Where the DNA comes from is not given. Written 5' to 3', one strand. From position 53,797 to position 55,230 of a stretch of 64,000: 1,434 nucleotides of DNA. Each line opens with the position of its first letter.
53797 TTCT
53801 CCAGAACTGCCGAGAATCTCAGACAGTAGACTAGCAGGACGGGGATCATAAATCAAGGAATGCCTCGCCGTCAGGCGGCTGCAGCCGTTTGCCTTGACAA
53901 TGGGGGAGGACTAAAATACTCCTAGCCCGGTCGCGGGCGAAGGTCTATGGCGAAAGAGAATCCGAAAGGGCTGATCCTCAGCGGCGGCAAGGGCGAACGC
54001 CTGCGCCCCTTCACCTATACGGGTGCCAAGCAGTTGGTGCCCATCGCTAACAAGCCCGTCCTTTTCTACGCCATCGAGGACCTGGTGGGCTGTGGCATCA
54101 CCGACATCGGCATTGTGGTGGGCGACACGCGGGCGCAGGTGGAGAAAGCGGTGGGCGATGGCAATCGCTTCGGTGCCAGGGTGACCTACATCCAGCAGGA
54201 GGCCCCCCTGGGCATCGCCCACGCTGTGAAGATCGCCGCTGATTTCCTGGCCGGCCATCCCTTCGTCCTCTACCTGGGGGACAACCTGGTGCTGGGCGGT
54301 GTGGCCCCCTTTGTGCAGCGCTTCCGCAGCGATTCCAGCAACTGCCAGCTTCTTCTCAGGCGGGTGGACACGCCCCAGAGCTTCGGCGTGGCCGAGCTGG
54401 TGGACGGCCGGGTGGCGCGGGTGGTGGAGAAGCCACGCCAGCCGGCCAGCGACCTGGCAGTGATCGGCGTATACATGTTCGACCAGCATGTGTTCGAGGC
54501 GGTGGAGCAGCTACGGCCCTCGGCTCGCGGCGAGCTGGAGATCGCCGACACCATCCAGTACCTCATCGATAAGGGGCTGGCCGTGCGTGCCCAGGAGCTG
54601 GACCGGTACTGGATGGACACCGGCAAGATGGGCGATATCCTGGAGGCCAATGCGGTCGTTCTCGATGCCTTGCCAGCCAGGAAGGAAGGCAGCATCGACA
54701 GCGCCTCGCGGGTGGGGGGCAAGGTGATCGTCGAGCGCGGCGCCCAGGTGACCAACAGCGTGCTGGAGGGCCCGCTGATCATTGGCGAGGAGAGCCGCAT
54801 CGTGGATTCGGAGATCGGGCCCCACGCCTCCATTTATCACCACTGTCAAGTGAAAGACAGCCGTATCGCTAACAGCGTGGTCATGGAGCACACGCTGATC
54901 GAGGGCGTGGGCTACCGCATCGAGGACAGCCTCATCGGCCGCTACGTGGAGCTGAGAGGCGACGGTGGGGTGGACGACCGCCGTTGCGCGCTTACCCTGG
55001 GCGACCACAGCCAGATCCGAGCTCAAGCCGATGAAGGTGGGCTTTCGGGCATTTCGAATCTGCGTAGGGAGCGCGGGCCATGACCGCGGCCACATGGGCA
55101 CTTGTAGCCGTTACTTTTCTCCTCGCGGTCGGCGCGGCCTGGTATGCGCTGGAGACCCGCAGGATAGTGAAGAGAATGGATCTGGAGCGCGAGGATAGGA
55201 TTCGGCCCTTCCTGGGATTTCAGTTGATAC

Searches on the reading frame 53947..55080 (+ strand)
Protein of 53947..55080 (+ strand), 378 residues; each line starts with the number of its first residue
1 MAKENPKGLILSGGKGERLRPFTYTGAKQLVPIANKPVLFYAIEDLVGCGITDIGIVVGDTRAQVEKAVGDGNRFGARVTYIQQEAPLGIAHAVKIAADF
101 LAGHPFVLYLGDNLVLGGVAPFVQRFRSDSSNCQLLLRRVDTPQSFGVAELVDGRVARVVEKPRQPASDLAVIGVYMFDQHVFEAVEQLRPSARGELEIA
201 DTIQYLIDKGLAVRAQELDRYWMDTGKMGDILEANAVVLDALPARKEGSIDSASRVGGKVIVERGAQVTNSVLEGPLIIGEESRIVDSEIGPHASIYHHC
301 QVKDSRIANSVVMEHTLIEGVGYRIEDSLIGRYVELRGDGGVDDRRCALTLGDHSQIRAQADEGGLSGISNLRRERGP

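Call 18: find_encoding_contigs(protein=window:53947-55080:+, flank=10000, max_places=1)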
Protein window:53947-55080:+ (378 aa): 22 contigs read that carry it; 1 place shown.
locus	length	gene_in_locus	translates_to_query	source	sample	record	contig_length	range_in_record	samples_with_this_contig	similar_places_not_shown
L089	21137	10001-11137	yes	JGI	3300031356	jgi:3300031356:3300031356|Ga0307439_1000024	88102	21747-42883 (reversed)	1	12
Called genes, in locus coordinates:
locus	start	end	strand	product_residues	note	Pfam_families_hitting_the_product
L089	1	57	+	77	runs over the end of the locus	PF04023:FeoA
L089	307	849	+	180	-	PF01926:MMR_HSR1, PF02421:FeoB_N, PF09439:SRPRB (weak)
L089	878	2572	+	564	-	PF17910:FeoB_Cyto, PF07670:Gate, PF07664:FeoB_C, PF07670:Gate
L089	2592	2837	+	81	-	PF09012:FeoC, PF09339:HTH_IclR (weak)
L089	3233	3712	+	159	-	PF27226:AF_1845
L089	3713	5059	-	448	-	PF03448:MgtE_N, PF00571:CBS, PF01769:MgtE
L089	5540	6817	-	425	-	PF13439:Glyco_transf_4 (weak), PF13579:Glyco_trans_4_4, PF13439:Glyco_transf_4, PF20706:GT4-conflict, PF00534:Glycos_transf_1, PF13692:Glyco_trans_1_4, PF13524:Glyco_trans_1_2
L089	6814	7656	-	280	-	PF13489:Methyltransf_23, PF01209:Ubie_methyltran, PF08241:Methyltransf_11, PF08242:Methyltransf_12, PF13649:Methyltransf_25, PF13847:Methyltransf_31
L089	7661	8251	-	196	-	PF13489:Methyltransf_23 (faint), PF08241:Methyltransf_11 (weak)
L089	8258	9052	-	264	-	PF00005:ABC_tran, PF13304:AAA_21 (faint)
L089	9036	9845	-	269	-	PF01061:ABC2_membrane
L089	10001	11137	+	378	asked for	PF00483:NTP_transferase, PF12804:NTP_transf_3 (weak), PF25087:GMPPB_C (faint), PF25084:LbH_EIF2B (weak)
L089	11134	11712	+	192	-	-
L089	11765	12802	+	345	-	PF01073:3Beta_HSD, PF01370:Epimerase, PF02719:Polysacc_synt_2, PF04321:RmlD_sub_bind, PF07993:NAD_binding_4, PF13460:NAD_binding_10, PF16363:GDP_Man_Dehyd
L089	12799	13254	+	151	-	PF00908:dTDP_sugar_isom, PF14667:Polysacc_synt_C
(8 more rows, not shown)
